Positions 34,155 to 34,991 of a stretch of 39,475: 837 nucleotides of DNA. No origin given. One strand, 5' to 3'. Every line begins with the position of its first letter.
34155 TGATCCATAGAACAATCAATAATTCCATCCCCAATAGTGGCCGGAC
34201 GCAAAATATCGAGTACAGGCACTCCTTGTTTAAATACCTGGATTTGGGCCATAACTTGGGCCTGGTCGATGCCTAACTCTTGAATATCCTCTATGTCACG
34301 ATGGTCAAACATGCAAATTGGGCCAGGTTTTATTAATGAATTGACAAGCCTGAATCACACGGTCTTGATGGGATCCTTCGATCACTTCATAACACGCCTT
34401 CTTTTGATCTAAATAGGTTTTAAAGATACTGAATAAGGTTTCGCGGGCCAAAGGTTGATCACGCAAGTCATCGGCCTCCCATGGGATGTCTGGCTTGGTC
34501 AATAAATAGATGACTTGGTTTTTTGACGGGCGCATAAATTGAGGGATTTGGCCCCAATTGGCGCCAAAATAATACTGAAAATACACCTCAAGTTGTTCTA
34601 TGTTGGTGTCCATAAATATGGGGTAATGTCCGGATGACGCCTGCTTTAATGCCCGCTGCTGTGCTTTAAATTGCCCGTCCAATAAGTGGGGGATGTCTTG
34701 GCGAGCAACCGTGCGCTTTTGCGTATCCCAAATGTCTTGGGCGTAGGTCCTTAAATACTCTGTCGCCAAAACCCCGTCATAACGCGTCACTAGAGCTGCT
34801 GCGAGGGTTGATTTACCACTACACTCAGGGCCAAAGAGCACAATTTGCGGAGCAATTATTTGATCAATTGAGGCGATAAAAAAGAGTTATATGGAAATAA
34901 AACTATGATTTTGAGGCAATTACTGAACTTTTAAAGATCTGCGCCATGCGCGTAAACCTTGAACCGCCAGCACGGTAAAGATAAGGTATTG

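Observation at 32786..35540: pnuC / RNK-only kinase / DUF4301 module: candidate undescribed nucleotidyltransferase step in riboside-vitamin salvage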

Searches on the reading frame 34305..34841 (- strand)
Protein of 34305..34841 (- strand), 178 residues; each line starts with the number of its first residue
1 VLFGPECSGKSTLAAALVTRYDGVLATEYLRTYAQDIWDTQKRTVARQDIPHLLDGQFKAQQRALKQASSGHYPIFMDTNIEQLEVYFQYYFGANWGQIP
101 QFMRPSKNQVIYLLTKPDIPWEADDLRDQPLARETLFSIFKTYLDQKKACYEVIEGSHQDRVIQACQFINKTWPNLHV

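Call 3: search_protein_families(library=pfam, proteins=[window:34305-34841:-], max_evalue=0.01)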
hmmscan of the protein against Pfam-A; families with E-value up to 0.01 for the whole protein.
window:34305-34841:- (178 aa): 2 families
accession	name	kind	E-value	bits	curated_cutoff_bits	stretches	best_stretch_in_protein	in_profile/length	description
PF13521.12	AAA_28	-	7.8e-22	78.7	27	1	2-161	4-164/164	AAA domain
PF13671.12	AAA_33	-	0.0063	17.3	27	0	1-36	3-39/143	AAA domain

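Call 4: search_protein_families(library=ncbifam, proteins=[window:34305-34841:-], max_evalue=0.01)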
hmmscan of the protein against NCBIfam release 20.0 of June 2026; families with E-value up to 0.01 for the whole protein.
window:34305-34841:- (178 aa): 2 families
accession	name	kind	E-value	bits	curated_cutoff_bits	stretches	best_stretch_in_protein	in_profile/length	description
TIGR01526.1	nadR_NMN_Atrans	equivalog_domain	4.7e-16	58.9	341.15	1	3-161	168-324/325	nicotinamide-nucleotide adenylyltransferase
NF005988.0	PRK08099.1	equivalog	1.9e-07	30.5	201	1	3-171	237-404/411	multifunctional transcriptional regulator/nicotinamide-nucleotide adenylyltransferase/ribosylnicotinamide kinase NadR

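Call 21: search_solved_structures(query=window:34305-34841:-, max_evalue=1, show_alignments=3)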
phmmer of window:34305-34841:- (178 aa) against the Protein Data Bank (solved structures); distinct sequences matched with E-value up to 1: 4.
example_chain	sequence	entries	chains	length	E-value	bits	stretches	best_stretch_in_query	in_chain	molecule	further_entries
1lw7_A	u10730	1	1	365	0.00083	22.7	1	2-171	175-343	TRANSCRIPTIONAL REGULATOR NADR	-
9x6f_A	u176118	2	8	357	0.0026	21.1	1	2-129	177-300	Nicotinamide-nucleotide adenylyltransferase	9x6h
6gye_A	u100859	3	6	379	0.0051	20.2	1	3-103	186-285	Nicotinamide-nucleotide adenylyltransferase NadR family / Ribosylnicotinamide kinase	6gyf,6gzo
8x7f_A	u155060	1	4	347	0.011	19.1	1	2-151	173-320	Trifunctional NAD biosynthesis/regulator protein NadR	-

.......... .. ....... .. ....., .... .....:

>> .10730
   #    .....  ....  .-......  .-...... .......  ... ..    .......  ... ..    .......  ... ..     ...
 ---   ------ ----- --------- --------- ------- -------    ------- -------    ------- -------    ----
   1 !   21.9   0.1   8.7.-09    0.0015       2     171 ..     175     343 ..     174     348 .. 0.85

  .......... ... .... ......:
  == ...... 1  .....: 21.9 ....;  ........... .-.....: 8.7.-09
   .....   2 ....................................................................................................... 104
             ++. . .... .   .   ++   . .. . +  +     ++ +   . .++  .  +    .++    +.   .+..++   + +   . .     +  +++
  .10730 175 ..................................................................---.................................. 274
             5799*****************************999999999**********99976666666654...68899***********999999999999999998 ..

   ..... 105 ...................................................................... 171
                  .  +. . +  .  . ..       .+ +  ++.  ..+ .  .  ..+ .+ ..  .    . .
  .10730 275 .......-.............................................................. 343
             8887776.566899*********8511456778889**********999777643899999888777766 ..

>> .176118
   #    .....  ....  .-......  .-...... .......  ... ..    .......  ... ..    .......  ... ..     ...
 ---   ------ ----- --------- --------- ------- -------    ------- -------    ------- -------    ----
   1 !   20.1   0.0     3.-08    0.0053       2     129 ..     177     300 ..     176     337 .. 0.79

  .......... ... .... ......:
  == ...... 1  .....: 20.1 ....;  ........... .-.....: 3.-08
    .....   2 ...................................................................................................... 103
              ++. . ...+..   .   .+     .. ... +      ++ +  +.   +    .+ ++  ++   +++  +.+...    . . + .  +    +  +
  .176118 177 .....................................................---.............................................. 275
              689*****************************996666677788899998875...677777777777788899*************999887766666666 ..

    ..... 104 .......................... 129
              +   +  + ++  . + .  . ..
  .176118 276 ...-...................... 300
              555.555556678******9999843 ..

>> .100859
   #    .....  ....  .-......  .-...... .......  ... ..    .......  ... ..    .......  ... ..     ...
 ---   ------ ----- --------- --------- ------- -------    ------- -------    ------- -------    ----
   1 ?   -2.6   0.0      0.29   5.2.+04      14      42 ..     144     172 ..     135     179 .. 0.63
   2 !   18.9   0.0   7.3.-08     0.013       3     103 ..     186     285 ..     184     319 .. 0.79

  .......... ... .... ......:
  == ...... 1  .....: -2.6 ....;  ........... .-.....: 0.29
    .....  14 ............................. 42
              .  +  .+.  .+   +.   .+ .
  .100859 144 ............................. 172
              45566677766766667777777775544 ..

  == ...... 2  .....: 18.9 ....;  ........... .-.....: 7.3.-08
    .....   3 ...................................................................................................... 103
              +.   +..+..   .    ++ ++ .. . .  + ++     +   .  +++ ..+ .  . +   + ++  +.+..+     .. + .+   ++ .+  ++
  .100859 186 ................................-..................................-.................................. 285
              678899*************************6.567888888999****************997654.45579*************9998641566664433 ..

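Call 49: find_homologous_proteins(query=window:34305-34841:-, max_evalue=0.001)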
Query window:34305-34841:- (178 aa): 14 proteins with E <= 0.001 among 31 candidates.
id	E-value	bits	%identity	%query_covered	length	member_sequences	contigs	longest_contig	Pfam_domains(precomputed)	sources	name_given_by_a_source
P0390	2.3e-105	368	91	100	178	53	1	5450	PF13521.13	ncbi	-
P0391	6.4e-93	328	80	100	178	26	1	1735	PF13521.13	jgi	jgi:nicotinamide riboside kinase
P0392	1.0e-90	321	80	100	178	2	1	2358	PF13521.13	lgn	-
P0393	1.7e-84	300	63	100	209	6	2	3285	PF13521.13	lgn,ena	-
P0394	1.9e-79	284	69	100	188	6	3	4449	PF13521.13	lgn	-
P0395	6.7e-68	246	63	100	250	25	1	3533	PF13521.13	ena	-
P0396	1.5e-64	235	58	99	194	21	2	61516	PF13521.13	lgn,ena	-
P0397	6.8e-63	230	61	91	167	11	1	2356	PF13521.13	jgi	jgi:HTH-type transcriptional repressor of NAD biosynthesis genes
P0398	2.2e-59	219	54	100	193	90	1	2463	PF13521.13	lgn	-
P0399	9.2e-56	207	58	87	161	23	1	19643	PF13521.13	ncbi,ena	-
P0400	1.9e-41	160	58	71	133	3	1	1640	PF13521.13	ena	-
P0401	3.5e-30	123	39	96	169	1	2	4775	PF13521.13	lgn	-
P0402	3.1e-15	75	32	93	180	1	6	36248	PF13521.13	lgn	-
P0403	5.1e-10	58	32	94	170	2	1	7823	PF13521.13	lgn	-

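Call 57: find_related_loci(query=A2, collection=metagenome_contigs, flank=4000)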
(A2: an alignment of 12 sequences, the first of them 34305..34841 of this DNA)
Query A2 (178 aa) in metagenome_contigs; peptide patterns used: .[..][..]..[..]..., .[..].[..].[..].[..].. (x = any residue, [..] = any of these).
600 stretches matched a pattern (row limit reached: there are more); 47 encode a relative of the query (tblastn E <= 1e-3); 47 distinct loci.
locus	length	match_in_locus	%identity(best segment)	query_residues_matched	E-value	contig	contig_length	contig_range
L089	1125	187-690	34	1-171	2e-30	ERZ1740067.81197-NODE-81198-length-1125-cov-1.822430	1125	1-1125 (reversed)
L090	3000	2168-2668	32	1-170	1e-29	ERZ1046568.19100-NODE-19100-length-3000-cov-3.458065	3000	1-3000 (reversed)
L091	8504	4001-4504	34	1-171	2e-27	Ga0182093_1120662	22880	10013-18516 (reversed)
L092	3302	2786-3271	33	1-166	4e-27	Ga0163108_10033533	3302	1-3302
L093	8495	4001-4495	31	1-171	6e-27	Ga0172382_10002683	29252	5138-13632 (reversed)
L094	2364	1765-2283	34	1-177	7e-26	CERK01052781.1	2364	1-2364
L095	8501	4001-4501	35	1-170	3e-22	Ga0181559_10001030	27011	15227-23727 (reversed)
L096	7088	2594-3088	35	1-172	6e-21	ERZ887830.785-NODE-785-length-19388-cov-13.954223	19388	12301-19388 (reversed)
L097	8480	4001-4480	32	2-169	9e-21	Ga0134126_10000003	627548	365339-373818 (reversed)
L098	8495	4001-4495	30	2-174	2e-20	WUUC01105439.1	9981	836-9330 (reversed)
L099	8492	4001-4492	31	2-169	6e-20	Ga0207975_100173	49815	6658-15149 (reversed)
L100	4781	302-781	33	2-160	9e-20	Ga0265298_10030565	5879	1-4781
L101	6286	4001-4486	31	4-166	3e-19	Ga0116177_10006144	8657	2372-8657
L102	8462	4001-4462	32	1-161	8e-18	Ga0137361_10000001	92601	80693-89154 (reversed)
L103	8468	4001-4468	31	2-165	2e-17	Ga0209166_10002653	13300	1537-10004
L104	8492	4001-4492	29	2-171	3e-17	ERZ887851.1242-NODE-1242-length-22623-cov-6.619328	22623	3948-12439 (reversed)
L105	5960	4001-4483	28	2-170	5e-17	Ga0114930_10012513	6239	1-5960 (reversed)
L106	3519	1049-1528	30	2-170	2e-15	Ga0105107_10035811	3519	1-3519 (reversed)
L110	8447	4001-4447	32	2-153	3e-14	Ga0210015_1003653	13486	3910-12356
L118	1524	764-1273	31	2-171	2e-12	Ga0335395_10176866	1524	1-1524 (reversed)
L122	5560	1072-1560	26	1-170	1e-9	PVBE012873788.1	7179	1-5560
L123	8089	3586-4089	30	2-176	3e-9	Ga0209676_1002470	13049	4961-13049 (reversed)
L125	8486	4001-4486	24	2-172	2e-8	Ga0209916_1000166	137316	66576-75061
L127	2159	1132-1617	26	1-170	3e-7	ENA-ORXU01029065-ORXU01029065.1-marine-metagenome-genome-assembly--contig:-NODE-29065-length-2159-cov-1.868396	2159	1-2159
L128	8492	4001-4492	24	1-170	4e-7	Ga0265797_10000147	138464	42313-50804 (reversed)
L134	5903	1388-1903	22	1-177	2e-5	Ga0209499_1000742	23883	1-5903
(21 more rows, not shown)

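Call 67: search_protein_families(library=pfam, proteins=[L097:2768-3394:+, L110:4621-5490:+, L110:5487-6110:+, L110:3968-4519:+, L102:926-3382:+, L102:3394-3972:+, L102:3866-4504:+, L096:3136-4281:+, L104:2878-3387:+, L096:975-1574:+], max_evalue=0.001)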
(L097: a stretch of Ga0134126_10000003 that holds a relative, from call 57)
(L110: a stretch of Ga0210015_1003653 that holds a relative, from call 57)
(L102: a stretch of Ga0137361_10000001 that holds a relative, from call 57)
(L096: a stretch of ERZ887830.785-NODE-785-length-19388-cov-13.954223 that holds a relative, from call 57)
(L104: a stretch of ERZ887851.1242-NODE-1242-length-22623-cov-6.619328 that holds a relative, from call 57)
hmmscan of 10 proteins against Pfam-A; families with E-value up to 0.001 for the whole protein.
L097:2768-3394:+ (208 aa): 1 family
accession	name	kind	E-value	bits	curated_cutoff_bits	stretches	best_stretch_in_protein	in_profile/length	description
PF02581.23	TMP-TENI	-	7.3e-12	45.5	27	1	16-183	15-180/180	Thiamine monophosphate synthase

L110:4621-5490:+ (289 aa): 2 families
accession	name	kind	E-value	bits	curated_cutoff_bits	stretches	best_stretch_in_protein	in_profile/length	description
PF02110.20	HK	-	4.2e-75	252.7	27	1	29-274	4-245/247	Hydroxyethylthiazole kinase family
PF01256.23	Carb_kinase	-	0.00014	21.8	27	1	52-252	40-227/242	NAD(P)H-hydrate dehydratase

L110:5487-6110:+ (207 aa): 1 family
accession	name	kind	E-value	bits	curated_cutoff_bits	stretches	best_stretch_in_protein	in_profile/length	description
PF02581.23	TMP-TENI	-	3.9e-64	215.8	27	1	9-190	1-180/180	Thiamine monophosphate synthase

L110:3968-4519:+ (183 aa): 2 families
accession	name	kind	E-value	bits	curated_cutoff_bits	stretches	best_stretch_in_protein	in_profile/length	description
PF13521.12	AAA_28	-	2.7e-31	109.4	27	1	10-156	2-151/164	AAA domain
PF13191.12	AAA_16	-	0.00035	21.6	32.6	0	4-52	21-66/167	AAA ATPase domain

L102:926-3382:+ (818 aa): 7 families
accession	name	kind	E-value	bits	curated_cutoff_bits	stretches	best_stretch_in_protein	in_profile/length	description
PF00593.30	TonB_dep_Rec_b-barrel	-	1.9e-29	104.2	27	1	378-770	46-436/436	TonB dependent receptor-like, beta-barrel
PF13620.12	CarboxypepD_reg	-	4.6e-17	62.6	32.3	1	70-140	1-77/82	Carboxypeptidase regulatory-like domain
PF07715.20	Plug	-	1.6e-11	45.1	23.9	1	163-269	5-106/107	TonB-dependent Receptor Plug Domain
PF13715.12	CarbopepD_reg_2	-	1.6e-11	44.5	32.2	1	71-154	1-88/88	CarboxypepD_reg-like domain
PF14905.12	OMP_b-brl_3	-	3.9e-05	23.3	27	0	583-782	215-386/408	Outer membrane protein beta-barrel family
PF08308.17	PEGA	-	0.00035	20.8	20.8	1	108-140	30-63/71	PEGA domain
PF25020.1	TTR_TEN1-4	-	0.00078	19.8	27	0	71-134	9-75/86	Teneurin TTR-like domain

L102:3394-3972:+ (192 aa): 1 family
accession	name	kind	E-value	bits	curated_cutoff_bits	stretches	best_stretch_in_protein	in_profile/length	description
PF04973.17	NMN_transporter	-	8.5e-55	185.8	27.3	1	1-177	4-175/175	Nicotinamide mononucleotide transporter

L102:3866-4504:+ (212 aa): 2 families
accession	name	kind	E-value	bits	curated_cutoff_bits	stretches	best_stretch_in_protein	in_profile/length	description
PF13521.12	AAA_28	-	9.9e-38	130.4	27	1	44-199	1-164/164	AAA domain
PF13481.12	AAA_25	-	8.6e-05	22.7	27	1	31-112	18-91/195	AAA domain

L096:3136-4281:+ (381 aa): 7 families
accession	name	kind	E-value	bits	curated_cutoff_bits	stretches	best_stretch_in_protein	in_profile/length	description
PF05496.18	RuvB_N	-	4.5e-71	238.2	27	1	60-218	1-159/159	Holliday junction DNA helicase RuvB P-loop domain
PF17864.7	AAA_lid_4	-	7.3e-25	87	27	1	221-294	1-74/74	RuvB AAA lid domain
PF05491.19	RuvB_C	-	3.5e-23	81.8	24.7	1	296-365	2-71/72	RuvB C-terminal winged helix domain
PF00004.35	AAA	-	1.3e-17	64.9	21.2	1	95-216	1-127/131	ATPase family associated with various cellular activities (AAA)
PF07728.20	AAA_5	-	9.7e-08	32.5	22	1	94-212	1-139/139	AAA domain (dynein-related subfamily)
PF13191.12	AAA_16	-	1.3e-05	26.1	32.6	1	68-118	2-50/167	AAA ATPase domain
PF01078.27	Mg_chelatase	-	0.00036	20.4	20.3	0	141-175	104-138/207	Magnesium chelatase, subunit ChlI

L104:2878-3387:+ (169 aa): 1 family
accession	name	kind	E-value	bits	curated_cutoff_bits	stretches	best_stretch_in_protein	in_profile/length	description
PF04264.18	YceI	-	3.8e-27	95.9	23.7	1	23-166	3-144/150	YceI-like domain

L096:975-1574:+ (199 aa): 2 families
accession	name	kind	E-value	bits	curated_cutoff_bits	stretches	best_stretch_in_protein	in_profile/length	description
PF00702.32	Hydrolase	-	7.2e-11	43.3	26.4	1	42-163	54-190/191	haloacid dehalogenase-like hydrolase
PF12710.13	HAD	-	3.1e-09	38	27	1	66-160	85-188/189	haloacid dehalogenase-like hydrolase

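Call 87: search_protein_families(library=pfam, proteins=[L103:3497-4513:+, L105:2978-4534:+, L122:475-1590:+, L123:2512-4125:+, L125:3083-4489:+, L127:556-1644:+, L128:3278-4498:+, L134:863-1960:+, L118:362-1408:+, L106:305-1540:+], max_evalue=0.0001)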
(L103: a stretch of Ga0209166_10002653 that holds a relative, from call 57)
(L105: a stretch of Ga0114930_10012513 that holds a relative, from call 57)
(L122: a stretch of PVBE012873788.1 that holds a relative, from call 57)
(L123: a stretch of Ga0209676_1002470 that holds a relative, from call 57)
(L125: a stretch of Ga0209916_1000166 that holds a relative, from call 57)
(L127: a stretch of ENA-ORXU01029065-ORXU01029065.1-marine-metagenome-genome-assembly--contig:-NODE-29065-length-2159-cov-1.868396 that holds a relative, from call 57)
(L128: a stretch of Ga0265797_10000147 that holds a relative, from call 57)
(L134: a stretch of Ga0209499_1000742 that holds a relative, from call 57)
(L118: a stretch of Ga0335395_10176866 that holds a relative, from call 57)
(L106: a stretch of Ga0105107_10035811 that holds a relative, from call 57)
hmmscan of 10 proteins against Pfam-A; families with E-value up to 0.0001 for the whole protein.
L103:3497-4513:+ (338 aa): 2 families
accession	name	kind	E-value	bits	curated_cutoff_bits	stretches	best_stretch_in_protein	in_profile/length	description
PF13521.12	AAA_28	-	4.9e-40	137.9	27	1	166-319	1-163/164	AAA domain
PF01467.32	CTP_transf_like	-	3.8e-06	27.6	21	1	19-146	2-132/133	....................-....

L105:2978-4534:+ (518 aa): 1 family
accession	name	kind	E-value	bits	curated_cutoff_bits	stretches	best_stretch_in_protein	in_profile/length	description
PF13521.12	AAA_28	-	2.1e-37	129.3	27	1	339-493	1-164/164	AAA domain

L122:475-1590:+ (371 aa): 2 families
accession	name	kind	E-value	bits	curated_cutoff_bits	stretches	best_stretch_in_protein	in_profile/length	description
PF13521.12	AAA_28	-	6.9e-29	101.6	27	1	198-353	1-164/164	AAA domain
PF01467.32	CTP_transf_like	-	5.2e-08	33.6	21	1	55-177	1-131/133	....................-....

L123:2512-4125:+ (537 aa): 1 family
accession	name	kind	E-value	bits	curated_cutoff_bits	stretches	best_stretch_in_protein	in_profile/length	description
PF13521.12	AAA_28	-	1.2e-26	94.3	27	1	356-511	1-164/164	AAA domain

L125:3083-4489:+ (468 aa): 1 family
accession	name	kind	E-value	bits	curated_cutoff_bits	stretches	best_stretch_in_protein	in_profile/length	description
PF13521.12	AAA_28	-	3.4e-35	122.1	27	1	304-457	1-164/164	AAA domain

L127:556-1644:+ (362 aa): 1 family
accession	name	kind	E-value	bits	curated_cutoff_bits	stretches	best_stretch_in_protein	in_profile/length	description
PF13521.12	AAA_28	-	5e-25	89.1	27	1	191-342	1-161/164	AAA domain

L128:3278-4498:+ (406 aa): 1 family
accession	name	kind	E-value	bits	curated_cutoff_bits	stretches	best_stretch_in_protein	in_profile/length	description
PF13521.12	AAA_28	-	2.4e-32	112.8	27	1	240-396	1-164/164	AAA domain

L134:863-1960:+ (365 aa): 1 family
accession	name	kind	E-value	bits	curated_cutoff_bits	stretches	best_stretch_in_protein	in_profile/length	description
PF13521.12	AAA_28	-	9e-33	114.2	27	1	174-330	1-164/164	AAA domain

L118:362-1408:+ (348 aa): 1 family
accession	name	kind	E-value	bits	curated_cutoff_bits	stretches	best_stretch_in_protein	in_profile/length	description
PF13521.12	AAA_28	-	4.6e-24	85.9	27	1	133-287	2-156/164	AAA domain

L106:305-1540:+ (411 aa): 1 family
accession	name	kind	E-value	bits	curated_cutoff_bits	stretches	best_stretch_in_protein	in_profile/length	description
PF13521.12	AAA_28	-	1.2e-24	87.8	27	1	248-399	3-164/164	AAA domain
